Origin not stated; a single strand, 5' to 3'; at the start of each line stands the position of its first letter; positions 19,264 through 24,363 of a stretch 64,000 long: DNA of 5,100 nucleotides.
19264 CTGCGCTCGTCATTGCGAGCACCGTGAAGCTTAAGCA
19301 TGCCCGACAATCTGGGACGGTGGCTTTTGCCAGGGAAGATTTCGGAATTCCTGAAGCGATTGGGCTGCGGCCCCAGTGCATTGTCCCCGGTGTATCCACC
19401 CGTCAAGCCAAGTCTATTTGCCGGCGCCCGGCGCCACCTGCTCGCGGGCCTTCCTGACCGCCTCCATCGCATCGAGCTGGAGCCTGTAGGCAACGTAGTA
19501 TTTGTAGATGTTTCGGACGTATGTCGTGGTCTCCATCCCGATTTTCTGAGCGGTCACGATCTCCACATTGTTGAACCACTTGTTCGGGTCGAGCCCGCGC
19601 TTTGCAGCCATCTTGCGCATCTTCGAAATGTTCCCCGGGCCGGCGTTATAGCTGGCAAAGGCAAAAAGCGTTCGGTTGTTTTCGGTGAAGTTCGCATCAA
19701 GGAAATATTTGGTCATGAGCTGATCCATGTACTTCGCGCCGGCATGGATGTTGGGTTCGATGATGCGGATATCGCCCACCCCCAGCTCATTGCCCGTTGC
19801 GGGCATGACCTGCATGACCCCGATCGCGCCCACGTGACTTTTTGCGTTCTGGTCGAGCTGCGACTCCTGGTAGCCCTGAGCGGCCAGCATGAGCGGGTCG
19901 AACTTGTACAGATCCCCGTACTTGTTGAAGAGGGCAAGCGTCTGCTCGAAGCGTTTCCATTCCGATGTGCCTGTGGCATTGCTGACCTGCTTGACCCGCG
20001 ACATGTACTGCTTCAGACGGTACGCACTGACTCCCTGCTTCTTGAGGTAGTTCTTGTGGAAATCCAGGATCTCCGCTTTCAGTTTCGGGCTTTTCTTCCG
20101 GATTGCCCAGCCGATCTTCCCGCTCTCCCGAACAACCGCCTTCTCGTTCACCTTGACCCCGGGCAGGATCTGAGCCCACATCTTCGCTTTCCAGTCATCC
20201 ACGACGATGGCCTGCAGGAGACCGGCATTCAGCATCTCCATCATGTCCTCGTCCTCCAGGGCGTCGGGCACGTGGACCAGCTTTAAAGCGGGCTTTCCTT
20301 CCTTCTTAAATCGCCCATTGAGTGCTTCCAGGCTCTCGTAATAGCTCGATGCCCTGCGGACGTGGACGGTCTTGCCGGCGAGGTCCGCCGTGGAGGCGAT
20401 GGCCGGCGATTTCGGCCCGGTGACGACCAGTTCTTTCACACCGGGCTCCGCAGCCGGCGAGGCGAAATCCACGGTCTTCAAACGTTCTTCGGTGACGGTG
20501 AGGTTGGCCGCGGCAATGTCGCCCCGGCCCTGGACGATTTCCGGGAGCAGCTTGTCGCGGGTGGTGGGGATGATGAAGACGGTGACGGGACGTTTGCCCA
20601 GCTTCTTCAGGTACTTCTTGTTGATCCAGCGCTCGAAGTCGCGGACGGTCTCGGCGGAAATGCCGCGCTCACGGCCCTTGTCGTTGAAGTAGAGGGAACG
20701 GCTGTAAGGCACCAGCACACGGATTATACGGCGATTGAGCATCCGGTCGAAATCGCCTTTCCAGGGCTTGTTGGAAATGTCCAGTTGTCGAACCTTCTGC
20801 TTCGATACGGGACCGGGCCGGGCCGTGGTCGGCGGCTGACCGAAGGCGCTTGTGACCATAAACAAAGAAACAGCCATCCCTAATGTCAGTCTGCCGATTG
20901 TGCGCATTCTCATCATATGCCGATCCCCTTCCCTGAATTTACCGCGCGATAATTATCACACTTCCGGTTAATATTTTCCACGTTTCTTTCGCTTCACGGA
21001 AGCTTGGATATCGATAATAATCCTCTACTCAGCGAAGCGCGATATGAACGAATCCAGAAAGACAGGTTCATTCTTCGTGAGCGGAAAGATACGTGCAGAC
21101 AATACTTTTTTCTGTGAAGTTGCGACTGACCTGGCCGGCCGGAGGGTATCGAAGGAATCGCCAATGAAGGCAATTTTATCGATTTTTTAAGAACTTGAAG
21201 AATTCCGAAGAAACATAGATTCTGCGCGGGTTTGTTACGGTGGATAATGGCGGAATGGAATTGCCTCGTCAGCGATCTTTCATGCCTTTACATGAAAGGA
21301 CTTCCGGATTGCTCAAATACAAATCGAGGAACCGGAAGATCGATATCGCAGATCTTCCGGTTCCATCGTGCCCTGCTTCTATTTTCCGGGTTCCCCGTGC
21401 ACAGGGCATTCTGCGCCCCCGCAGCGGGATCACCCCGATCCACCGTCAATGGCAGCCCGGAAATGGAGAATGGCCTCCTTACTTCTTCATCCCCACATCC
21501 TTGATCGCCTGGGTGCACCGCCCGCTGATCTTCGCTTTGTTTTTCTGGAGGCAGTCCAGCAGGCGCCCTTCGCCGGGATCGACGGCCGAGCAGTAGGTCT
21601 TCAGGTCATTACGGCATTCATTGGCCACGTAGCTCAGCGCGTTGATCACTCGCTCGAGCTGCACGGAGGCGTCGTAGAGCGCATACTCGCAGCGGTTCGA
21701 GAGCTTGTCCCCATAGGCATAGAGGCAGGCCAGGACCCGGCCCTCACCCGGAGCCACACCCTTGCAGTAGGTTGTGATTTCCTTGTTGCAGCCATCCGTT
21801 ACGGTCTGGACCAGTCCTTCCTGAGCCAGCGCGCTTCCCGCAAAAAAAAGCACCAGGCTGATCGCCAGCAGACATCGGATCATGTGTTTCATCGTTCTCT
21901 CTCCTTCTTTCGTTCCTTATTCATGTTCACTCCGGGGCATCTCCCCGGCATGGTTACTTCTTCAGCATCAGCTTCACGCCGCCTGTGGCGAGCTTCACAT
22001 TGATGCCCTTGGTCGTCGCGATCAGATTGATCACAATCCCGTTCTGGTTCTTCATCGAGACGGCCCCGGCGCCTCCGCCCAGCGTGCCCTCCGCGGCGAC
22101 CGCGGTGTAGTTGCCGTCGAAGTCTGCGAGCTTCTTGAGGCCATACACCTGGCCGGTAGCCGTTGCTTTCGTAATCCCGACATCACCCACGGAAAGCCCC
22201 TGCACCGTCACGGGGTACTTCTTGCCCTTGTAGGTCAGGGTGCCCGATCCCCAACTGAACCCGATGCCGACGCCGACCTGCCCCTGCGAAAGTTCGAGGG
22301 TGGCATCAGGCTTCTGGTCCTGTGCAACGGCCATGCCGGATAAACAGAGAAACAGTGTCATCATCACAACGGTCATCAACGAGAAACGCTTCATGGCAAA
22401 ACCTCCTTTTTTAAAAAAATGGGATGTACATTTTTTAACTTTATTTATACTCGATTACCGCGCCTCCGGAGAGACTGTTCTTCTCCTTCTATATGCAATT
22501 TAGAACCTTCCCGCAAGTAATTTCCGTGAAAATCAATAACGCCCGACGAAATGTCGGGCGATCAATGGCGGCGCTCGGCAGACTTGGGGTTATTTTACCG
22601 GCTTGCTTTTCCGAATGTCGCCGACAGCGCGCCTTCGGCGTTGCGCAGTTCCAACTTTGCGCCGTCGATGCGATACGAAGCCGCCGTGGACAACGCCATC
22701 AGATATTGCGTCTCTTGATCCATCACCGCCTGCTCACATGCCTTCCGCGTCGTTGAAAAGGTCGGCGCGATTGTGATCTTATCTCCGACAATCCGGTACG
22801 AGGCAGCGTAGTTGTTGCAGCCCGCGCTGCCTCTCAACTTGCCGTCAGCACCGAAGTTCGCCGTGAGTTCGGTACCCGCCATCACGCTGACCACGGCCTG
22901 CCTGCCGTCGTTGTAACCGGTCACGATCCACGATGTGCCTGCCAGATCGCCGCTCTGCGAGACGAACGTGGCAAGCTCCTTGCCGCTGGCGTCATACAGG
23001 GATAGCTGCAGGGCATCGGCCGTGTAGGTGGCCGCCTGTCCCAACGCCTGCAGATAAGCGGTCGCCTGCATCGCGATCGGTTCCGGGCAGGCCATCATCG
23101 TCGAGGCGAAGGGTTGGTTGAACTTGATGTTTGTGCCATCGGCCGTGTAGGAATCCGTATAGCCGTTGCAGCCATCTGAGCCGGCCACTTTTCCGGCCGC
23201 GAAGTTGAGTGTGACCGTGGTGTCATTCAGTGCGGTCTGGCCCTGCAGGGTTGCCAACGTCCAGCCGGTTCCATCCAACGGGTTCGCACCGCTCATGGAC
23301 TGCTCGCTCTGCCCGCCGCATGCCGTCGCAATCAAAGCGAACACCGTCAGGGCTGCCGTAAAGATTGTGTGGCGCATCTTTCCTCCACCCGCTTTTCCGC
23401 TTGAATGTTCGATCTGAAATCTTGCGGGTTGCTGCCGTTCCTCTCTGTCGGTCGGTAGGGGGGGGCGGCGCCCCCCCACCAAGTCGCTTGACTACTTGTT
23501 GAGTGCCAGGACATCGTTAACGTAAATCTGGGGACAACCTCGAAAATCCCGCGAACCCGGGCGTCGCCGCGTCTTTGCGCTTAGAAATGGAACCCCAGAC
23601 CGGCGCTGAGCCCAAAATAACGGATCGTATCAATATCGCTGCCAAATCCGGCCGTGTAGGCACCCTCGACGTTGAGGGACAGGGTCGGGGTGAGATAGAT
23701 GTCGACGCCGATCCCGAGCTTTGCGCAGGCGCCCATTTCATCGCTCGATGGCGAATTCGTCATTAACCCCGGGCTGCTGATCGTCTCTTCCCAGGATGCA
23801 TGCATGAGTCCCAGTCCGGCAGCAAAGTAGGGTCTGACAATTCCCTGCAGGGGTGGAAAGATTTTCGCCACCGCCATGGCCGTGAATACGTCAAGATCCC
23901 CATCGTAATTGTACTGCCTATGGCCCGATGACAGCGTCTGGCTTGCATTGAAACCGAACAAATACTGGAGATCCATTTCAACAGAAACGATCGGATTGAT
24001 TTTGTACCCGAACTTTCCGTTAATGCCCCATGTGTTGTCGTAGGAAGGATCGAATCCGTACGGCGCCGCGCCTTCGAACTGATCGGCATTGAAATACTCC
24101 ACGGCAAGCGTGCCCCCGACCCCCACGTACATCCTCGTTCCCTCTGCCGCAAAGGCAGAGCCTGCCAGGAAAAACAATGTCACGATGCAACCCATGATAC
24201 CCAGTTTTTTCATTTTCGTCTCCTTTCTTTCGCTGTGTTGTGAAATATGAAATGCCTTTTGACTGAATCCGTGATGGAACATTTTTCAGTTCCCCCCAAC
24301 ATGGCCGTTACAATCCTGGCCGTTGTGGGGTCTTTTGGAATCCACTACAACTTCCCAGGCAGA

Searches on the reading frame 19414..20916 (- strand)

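Call 17: search_protein_families(library=pfam, proteins=[window:19414-20916:-], max_evalue=0.01)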
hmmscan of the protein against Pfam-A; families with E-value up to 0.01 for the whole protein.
window:19414-20916:- (500 aa): 3 families
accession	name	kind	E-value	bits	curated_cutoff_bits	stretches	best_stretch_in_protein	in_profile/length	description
PF01464.25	SLT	-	7.3e-18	64.7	21.3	1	329-439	2-110/117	Transglycosylase SLT domain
PF00497.25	SBP_bac_3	-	2.5e-10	40.6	26.4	1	76-289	14-115/132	Bacterial extracellular solute-binding proteins, family 3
PF10613.14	Lig_chan-Glu_bd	-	0.00011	22.7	30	1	123-161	70-108/115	Ligated ion channel L-glutamate- and glycine-binding site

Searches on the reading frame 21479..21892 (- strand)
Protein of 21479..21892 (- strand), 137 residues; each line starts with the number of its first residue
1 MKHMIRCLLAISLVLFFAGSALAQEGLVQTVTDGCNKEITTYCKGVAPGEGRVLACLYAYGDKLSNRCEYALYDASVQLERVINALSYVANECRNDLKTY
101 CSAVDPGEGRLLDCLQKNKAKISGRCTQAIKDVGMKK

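Call 17: search_protein_families(library=pfam, proteins=[window:21479-21892:-], max_evalue=0.01)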
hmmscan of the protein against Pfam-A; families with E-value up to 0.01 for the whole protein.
window:21479-21892:- (137 aa): 1 family
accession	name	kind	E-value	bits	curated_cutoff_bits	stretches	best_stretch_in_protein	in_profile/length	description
PF00839.22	Cys_rich_FGFR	-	1.6e-15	57.4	22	2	89-121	24-56/58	Cysteine rich repeat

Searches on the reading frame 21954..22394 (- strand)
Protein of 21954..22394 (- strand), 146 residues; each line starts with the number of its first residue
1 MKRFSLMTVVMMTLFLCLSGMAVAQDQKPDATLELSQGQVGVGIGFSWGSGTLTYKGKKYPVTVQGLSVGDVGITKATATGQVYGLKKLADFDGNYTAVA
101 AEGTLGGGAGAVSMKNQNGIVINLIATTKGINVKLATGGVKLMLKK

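Call 17: search_protein_families(library=pfam, proteins=[window:21954-22394:-], max_evalue=0.01)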
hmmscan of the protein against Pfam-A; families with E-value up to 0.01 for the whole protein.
window:21954-22394:- (146 aa): 1 family
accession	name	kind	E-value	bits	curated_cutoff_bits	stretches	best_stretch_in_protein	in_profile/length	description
PF06577.17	EipA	-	7.6e-06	26.3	30.8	1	23-141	31-150/160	Envelope integrity protein A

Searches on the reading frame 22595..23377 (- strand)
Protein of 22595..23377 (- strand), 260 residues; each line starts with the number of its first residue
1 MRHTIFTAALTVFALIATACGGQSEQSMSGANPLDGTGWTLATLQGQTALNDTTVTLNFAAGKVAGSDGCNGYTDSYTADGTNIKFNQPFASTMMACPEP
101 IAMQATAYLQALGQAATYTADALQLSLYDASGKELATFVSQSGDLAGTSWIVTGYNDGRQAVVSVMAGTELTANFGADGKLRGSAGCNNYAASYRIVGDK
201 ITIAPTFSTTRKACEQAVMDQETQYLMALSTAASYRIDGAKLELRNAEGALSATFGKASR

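Call 17: search_protein_families(library=pfam, proteins=[window:22595-23377:-], max_evalue=0.01)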
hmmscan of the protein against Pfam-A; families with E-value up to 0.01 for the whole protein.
window:22595-23377:- (260 aa): 1 family
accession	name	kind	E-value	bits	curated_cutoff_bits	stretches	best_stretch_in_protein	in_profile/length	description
PF03724.22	META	-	3.4e-47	159.4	24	2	32-138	2-108/109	META domain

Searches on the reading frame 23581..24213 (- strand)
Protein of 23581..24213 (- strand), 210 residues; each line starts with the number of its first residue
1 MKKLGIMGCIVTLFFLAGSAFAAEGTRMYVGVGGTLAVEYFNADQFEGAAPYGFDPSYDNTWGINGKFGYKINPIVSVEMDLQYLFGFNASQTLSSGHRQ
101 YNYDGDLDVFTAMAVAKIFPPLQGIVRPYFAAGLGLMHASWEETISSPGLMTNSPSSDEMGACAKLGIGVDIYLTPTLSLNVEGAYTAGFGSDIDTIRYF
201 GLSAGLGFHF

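Call 17: search_protein_families(library=pfam, proteins=[window:23581-24213:-], max_evalue=0.01)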
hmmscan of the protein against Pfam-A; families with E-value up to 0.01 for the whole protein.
window:23581-24213:- (210 aa): 3 families
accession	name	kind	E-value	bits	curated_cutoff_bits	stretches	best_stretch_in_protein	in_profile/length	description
PF13505.12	OMP_b-brl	-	1.2e-16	61.8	28.7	1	13-210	6-175/175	Outer membrane protein beta-barrel domain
PF03922.20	OmpW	-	0.0016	18.9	24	0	113-183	87-157/195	OmpW family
PF13568.12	OMP_b-brl_2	-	0.0039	17.7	27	0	11-90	89-172/175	Outer membrane protein beta-barrel domain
